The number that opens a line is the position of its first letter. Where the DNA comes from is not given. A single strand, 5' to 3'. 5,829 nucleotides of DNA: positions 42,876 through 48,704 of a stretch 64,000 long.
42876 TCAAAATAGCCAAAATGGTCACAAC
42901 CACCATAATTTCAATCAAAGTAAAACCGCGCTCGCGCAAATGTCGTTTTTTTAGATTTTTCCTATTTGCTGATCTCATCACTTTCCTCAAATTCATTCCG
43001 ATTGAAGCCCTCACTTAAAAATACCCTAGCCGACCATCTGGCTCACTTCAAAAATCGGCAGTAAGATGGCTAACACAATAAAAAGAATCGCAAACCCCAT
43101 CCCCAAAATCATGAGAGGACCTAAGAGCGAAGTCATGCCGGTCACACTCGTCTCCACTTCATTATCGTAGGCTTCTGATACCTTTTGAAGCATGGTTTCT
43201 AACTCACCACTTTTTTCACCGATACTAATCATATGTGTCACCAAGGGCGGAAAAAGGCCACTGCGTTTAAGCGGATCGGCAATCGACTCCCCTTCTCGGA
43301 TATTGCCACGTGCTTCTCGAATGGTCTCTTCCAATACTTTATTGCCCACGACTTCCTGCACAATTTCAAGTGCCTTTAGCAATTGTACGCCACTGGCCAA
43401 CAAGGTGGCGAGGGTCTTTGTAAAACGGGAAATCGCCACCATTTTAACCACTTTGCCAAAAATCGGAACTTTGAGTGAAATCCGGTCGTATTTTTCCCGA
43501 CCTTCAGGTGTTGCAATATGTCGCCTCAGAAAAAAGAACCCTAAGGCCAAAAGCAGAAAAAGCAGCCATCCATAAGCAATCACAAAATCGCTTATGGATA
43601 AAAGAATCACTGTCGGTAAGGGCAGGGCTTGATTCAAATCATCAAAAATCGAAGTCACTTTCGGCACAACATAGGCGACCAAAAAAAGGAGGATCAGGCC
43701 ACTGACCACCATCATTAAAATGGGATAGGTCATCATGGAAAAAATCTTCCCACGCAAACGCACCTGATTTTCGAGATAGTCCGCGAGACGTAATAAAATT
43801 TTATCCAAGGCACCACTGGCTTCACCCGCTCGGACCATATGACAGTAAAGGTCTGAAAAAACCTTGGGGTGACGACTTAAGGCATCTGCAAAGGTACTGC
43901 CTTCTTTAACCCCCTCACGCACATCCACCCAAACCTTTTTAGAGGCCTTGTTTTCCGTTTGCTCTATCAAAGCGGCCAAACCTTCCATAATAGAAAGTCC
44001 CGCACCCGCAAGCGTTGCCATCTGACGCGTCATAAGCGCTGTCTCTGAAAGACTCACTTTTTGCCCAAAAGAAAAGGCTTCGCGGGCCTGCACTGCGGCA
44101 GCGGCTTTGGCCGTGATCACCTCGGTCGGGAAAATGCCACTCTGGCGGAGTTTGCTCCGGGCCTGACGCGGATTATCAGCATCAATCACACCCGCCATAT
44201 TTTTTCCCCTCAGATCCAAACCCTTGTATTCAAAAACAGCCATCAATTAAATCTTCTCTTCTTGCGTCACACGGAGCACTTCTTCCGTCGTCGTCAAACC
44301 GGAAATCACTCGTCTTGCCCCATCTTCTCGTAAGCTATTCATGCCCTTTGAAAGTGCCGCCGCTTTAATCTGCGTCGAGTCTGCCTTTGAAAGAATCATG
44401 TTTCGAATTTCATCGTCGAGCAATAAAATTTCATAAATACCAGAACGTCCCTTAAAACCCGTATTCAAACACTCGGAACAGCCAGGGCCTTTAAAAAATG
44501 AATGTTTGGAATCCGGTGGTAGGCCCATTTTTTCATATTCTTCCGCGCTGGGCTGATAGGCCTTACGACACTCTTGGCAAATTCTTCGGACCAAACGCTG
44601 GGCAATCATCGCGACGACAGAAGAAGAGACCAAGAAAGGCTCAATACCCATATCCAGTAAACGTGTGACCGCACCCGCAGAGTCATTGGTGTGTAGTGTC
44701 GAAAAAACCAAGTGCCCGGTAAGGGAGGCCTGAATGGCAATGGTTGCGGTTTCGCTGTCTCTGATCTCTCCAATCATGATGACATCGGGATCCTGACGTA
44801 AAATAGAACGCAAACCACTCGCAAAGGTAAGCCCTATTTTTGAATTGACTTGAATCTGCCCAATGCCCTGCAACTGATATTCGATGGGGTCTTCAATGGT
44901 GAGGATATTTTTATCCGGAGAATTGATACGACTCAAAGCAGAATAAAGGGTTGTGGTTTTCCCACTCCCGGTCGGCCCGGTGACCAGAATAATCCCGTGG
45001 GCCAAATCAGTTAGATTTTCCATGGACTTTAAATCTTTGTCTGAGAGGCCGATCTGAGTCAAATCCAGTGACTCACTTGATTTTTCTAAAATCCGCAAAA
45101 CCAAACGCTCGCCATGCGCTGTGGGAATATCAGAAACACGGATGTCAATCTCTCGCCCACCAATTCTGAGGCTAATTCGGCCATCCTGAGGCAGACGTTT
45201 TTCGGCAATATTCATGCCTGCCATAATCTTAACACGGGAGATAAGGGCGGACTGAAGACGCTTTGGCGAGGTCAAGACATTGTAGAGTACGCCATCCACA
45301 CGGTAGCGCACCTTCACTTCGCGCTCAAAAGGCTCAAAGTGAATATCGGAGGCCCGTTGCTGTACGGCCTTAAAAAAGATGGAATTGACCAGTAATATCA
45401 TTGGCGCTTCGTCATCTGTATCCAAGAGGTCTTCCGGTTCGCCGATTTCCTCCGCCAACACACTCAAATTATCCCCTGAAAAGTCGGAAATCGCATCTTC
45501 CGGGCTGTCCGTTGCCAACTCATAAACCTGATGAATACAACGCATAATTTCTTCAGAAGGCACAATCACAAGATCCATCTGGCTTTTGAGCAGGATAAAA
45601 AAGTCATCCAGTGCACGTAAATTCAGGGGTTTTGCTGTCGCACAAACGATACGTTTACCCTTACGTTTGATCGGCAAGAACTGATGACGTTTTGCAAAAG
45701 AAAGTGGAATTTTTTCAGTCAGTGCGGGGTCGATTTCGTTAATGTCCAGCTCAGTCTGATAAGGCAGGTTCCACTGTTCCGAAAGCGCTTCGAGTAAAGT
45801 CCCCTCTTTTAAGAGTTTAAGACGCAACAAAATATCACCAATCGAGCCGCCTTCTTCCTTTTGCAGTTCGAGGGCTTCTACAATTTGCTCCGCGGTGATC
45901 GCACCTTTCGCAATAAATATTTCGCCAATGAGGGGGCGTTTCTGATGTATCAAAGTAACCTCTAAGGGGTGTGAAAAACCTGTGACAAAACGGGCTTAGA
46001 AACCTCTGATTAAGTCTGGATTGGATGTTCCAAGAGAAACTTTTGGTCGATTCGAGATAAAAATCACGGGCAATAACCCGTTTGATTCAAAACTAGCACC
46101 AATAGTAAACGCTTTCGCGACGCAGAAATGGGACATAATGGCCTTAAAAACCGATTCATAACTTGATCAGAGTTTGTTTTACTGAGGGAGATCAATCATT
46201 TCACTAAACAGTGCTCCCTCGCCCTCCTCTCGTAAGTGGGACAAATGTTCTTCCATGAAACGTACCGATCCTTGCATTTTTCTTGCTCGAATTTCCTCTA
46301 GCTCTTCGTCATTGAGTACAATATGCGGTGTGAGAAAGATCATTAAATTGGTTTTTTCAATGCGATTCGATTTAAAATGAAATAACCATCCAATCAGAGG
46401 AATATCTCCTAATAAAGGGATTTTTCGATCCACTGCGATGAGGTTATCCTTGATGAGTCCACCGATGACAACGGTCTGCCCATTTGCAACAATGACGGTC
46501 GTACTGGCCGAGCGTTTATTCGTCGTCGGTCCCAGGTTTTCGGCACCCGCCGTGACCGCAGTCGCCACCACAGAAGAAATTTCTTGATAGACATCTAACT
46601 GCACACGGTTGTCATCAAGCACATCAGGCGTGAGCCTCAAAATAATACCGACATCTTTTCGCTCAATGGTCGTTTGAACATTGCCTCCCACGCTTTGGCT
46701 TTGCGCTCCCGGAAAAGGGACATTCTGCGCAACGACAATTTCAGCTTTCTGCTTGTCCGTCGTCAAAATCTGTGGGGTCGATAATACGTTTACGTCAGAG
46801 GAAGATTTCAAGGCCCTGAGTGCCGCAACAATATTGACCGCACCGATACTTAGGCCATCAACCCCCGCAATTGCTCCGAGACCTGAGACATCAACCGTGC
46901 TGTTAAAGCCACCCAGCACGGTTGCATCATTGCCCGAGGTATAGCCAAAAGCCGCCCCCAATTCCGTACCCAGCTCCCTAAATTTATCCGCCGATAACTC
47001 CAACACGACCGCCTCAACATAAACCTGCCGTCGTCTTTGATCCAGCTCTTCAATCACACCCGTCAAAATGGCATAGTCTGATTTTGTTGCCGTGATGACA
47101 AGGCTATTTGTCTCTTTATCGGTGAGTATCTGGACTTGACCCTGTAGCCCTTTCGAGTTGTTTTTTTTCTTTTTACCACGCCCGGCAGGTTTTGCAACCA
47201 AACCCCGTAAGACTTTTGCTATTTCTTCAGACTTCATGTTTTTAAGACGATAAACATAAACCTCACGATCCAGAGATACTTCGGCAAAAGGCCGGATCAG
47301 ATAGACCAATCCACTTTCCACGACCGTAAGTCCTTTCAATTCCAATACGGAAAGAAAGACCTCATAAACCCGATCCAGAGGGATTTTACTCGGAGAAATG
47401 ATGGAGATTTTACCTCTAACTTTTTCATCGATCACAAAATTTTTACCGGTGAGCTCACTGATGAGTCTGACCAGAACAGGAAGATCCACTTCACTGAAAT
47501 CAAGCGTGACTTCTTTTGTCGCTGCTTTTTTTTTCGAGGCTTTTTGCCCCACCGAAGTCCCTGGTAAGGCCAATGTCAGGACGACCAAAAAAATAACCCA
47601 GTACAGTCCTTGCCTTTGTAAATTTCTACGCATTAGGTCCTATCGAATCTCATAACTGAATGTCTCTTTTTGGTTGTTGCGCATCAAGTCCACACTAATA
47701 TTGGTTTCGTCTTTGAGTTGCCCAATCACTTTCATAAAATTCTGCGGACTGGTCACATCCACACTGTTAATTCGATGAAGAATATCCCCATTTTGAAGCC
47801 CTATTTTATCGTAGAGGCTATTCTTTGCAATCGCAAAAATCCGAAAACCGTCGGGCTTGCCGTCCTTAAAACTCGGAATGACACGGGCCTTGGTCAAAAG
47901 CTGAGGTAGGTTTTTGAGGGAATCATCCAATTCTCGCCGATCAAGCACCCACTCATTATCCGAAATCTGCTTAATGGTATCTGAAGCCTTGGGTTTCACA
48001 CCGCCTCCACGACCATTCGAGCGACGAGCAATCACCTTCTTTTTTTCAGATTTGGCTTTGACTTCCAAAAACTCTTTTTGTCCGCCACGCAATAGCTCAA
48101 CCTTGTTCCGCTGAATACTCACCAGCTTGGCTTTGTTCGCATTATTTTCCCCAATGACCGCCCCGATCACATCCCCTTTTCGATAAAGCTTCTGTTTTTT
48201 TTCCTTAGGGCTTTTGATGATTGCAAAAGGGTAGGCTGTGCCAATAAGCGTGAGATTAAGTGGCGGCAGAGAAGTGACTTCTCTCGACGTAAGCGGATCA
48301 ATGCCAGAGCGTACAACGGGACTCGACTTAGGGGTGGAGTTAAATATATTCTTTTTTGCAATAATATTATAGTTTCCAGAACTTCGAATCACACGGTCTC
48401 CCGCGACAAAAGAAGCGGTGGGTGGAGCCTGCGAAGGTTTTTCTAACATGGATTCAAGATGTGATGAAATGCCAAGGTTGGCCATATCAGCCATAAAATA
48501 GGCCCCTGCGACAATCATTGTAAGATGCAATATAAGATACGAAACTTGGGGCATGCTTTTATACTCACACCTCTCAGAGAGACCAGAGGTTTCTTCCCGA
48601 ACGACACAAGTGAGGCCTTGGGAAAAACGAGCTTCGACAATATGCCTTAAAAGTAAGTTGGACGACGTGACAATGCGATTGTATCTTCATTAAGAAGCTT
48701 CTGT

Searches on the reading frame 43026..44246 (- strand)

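Call 21: search_protein_families(library=pfam, proteins=[window:43026-44246:-])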
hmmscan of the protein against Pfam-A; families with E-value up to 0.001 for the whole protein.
window:43026-44246:- (406 aa): 2 families
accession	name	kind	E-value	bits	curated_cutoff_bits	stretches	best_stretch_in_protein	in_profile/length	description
PF00482.28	T2SSF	-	1.3e-66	222.7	25.2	2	73-195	2-125/125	Type II secretion system (T2SS), protein F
PF20990.2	DUF2207_C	-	0.00053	20.2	33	0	126-256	103-203/247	Predicted membrane protein (DUF2207) C-terminal domain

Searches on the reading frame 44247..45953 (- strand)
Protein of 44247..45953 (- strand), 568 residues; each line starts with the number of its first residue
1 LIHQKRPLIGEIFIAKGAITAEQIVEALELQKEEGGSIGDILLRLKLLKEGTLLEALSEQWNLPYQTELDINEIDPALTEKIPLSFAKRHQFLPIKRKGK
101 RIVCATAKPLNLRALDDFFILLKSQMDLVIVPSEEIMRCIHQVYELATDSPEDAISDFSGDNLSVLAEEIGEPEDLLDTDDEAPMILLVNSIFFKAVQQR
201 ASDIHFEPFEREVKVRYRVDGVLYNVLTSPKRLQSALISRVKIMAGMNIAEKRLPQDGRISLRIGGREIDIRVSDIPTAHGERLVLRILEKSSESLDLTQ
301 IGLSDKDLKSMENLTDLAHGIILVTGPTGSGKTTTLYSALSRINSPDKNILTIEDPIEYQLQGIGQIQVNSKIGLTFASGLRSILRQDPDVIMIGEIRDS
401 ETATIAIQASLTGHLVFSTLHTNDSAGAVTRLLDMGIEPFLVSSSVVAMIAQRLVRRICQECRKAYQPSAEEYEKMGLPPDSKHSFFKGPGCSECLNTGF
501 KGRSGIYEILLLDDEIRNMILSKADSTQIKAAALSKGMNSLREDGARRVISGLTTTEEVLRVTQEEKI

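Call 21: search_protein_families(library=pfam, proteins=[window:44247-45953:-])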
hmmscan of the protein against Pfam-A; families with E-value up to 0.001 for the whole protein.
window:44247-45953:- (568 aa): 3 families
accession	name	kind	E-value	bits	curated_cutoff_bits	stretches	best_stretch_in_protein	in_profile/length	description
PF00437.27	T2SSE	-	5.5e-143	476.5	24.9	1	179-561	2-370/370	Type II/IV secretion system protein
PF05157.20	MshEN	-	1e-18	67.6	23.1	1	62-147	2-87/90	MshEN domain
PF25199.1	nSTAND_NTPase5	-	2.1e-05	24.8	34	1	314-367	36-90/145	Novel STAND NTPase 5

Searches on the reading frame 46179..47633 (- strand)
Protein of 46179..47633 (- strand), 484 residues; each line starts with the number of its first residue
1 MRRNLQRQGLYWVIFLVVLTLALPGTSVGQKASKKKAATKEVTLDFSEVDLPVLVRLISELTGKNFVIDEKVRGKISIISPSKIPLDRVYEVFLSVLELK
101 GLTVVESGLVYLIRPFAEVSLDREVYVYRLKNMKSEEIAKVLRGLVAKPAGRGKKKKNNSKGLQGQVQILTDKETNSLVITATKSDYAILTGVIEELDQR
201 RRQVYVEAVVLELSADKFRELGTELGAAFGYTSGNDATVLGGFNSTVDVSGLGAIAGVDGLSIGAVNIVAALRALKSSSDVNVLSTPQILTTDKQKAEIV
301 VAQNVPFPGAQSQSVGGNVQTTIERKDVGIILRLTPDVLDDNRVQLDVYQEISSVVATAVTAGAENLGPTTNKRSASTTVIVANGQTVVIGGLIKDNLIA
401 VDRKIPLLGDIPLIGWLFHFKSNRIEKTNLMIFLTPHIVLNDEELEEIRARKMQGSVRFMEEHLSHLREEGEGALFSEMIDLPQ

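Call 21: search_protein_families(library=pfam, proteins=[window:46179-47633:-])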
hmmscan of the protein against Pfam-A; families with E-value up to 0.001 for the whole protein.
window:46179-47633:- (484 aa): 3 families
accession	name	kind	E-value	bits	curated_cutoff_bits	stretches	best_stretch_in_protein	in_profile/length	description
PF00263.26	Secretin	-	7.6e-51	172.5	27.5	1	274-439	1-168/169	Bacterial type II and III secretion system protein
PF21305.2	type_II_gspD_N0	-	1.3e-21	76.7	27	1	44-108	1-65/71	GspD-like, N0 domain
PF03958.22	Secretin_N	-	1.1e-11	45.2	28.2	1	126-203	2-69/69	Bacterial type II/III secretion system short domain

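Call 23: find_homologous_proteins(query=window:46179-47633:-, max_evalue=1e-30)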
Query window:46179-47633:- (484 aa): 5083 proteins with E <= 1e-30 among 8000 candidates; the best 120 are listed.
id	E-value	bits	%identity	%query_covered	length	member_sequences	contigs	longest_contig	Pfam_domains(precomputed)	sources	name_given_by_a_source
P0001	0.0e+0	1025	100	100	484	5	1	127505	PF21305.3,PF03958.23,PF00263.27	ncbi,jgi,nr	ncbi:MAG: hypothetical protein GXO96_09840 [Nitrospirae bacterium]|nr:hypothetical protein [Candidat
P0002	1.6e-256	869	85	100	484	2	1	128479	PF21305.3,PF03958.23,PF00263.27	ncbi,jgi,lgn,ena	-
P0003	7.0e-233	791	77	100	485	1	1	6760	PF21305.3,PF03958.23,PF00263.27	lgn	-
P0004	1.4e-231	787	76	100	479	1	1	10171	PF21305.3,PF03958.23,PF00263.27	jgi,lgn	-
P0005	4.9e-213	726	71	100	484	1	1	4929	PF21305.3,PF03958.23,PF00263.27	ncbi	-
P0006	2.9e-205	701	92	76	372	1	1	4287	PF21305.3,PF03958.23,PF00263.27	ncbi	-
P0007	1.5e-204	698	70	100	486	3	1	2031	PF21305.3,PF03958.23,PF00263.27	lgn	-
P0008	6.1e-204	696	67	100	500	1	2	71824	PF21305.3,PF03958.23,PF00263.27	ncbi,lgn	-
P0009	5.4e-202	690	68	100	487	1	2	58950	PF21305.3,PF03958.23,PF00263.27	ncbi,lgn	-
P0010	8.8e-201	686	70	96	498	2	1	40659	PF21305.3,PF03958.23,PF00263.27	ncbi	-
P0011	2.3e-199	681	67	98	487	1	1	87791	PF21305.3,PF03958.23,PF00263.27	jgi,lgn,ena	-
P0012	1.3e-197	675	92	72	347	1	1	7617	PF03958.23,PF00263.27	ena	-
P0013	2.9e-194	664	67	98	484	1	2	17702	PF21305.3,PF03958.23,PF00263.27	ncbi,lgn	ncbi:MAG: secretin N-terminal domain-containing protein [Nitrospiria bacterium]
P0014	4.7e-194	664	67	100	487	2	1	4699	PF21305.3,PF03958.23,PF00263.27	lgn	-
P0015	1.1e-192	659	67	98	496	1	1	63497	PF21305.3,PF03958.23,PF00263.27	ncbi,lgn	-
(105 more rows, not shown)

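Call 24: find_encoding_contigs(protein=P0002, flank=10000, max_places=2)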
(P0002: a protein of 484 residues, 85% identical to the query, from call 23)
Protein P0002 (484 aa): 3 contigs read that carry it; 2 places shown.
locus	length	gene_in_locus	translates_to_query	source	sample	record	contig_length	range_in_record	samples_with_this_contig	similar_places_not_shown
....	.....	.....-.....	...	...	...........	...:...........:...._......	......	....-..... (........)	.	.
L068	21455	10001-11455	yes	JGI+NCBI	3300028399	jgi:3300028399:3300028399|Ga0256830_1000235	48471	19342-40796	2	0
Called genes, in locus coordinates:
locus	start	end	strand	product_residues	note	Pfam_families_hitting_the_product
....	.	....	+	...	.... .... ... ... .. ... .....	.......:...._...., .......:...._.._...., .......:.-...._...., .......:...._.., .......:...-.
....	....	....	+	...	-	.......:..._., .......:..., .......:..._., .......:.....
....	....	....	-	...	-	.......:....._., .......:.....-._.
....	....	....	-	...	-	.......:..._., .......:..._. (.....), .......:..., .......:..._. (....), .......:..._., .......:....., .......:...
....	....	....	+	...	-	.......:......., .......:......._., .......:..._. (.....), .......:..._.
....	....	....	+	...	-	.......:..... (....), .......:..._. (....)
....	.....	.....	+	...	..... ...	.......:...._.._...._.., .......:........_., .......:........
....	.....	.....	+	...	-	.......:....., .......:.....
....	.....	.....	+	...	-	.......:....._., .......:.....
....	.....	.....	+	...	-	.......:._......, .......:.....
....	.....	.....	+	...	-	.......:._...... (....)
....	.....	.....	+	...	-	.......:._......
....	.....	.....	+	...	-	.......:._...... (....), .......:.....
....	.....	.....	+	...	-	-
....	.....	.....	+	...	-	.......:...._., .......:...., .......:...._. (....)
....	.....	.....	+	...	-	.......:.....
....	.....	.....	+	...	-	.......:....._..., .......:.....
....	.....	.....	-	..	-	-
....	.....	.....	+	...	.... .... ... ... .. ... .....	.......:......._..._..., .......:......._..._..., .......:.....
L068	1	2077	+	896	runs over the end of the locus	PF07517:SecA_DEAD, PF01043:SecA_PP_bind, PF21090:P-loop_SecA, PF07516:SecA_SW, PF02810:SEC-C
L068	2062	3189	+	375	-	PF13185:GAF_2, PF01590:GAF, PF13492:GAF_3, PF00990:GGDEF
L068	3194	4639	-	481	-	PF05833:NFACT_N, PF05670:NFACT-R_1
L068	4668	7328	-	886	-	PF08447:PAS_3, PF08448:PAS_4 (faint), PF00989:PAS, PF08447:PAS_3 (weak), PF13426:PAS_9, PF00990:GGDEF, PF00563:EAL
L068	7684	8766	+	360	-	PF00089:Trypsin, PF13365:Trypsin_2, PF17820:PDZ_6 (faint), PF13180:PDZ_2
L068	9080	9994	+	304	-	PF11356:T2SSC (weak), PF13180:PDZ_2 (weak)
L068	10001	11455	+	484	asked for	PF21305:type_II_gspD_N0, PF03958:Secretin_N, PF00263:Secretin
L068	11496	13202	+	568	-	PF05157:MshEN, PF00437:T2SSE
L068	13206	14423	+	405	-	PF28597:T2SSF_N, PF00482:T2SSF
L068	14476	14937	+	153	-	PF07963:N_methyl, PF08334:T2SSG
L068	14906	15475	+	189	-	PF07963:N_methyl (weak)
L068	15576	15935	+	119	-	-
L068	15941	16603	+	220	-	PF07963:N_methyl (weak), PF11612:T2SSJ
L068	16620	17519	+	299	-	-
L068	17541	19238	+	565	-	PF11104:PilM_2, PF14450:FtsA, PF12693:GspL_C (weak)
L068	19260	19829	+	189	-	PF04612:T2SSM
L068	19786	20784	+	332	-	PF21687:T2SSK_1st, PF03934:T2SSK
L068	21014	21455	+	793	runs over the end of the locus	PF00317:Ribonuc_red_lgN, PF02867:Ribonuc_red_lgC, PF12637:TSCPD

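Call 25: find_encoding_contigs(protein=P0004, flank=10000, max_places=2)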
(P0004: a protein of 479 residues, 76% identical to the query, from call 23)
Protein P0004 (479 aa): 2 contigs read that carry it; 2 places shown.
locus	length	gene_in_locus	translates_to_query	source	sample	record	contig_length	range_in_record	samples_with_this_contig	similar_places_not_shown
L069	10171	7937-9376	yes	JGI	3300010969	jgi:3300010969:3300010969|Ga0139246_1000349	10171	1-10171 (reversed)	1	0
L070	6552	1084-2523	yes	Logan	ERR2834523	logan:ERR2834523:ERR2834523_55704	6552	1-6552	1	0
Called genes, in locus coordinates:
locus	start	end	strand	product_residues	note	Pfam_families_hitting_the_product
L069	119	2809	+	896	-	PF07517:SecA_DEAD, PF01043:SecA_PP_bind, PF21090:P-loop_SecA, PF07516:SecA_SW, PF02810:SEC-C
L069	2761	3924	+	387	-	PF01590:GAF, PF13185:GAF_2, PF13492:GAF_3, PF00990:GGDEF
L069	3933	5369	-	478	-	PF05833:NFACT_N, PF05670:NFACT-R_1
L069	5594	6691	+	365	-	PF00089:Trypsin, PF13365:Trypsin_2, PF17820:PDZ_6 (faint), PF13180:PDZ_2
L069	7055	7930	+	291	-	PF11356:T2SSC (weak), PF13180:PDZ_2 (faint)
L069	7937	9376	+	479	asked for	PF21305:type_II_gspD_N0, PF03958:Secretin_N, PF00263:Secretin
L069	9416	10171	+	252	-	?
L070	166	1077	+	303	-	PF11356:T2SSC (weak), PF13180:PDZ_2 (faint)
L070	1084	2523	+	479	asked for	PF21305:type_II_gspD_N0, PF03958:Secretin_N, PF00263:Secretin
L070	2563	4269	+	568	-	PF05157:MshEN, PF00437:T2SSE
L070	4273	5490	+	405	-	PF28597:T2SSF_N, PF00482:T2SSF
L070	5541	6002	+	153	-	PF07963:N_methyl, PF08334:T2SSG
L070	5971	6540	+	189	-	PF07963:N_methyl (weak)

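Call 26: find_encoding_contigs(protein=P0003, flank=10000, max_places=2)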
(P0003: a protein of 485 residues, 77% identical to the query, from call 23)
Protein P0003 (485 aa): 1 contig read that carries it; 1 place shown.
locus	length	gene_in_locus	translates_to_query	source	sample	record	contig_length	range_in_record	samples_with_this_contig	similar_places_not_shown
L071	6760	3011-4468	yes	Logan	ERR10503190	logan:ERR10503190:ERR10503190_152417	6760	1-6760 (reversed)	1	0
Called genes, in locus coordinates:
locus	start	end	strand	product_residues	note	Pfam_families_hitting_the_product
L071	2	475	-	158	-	?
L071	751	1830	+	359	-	PF00089:Trypsin, PF13365:Trypsin_2, PF00595:PDZ (faint), PF17820:PDZ_6 (faint), PF13180:PDZ_2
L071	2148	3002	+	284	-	PF13180:PDZ_2 (faint)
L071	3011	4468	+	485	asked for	PF21305:type_II_gspD_N0, PF03958:Secretin_N, PF00263:Secretin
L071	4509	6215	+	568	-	PF05157:MshEN, PF00437:T2SSE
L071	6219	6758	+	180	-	?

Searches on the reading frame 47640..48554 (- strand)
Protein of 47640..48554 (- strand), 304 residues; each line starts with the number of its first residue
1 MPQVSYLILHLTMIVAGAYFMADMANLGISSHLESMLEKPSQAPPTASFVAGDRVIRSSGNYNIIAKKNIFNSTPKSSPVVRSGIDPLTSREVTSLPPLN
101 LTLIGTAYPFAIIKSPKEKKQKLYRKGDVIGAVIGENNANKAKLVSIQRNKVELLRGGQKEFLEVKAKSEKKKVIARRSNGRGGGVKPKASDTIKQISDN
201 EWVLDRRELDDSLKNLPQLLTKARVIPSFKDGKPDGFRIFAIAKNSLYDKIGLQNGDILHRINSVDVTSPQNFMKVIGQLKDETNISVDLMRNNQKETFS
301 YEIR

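Call 21: search_protein_families(library=pfam, proteins=[window:47640-48554:-])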
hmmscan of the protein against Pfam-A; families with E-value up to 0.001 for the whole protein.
window:47640-48554:- (304 aa): 2 families
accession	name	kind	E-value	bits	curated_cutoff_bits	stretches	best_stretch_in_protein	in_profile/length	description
PF13180.12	PDZ_2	-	4e-06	27.5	27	1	236-300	13-77/80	PDZ domain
PF11356.14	T2SSC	-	2.1e-05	24.9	27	1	54-163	38-139/141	Type II secretion system protein C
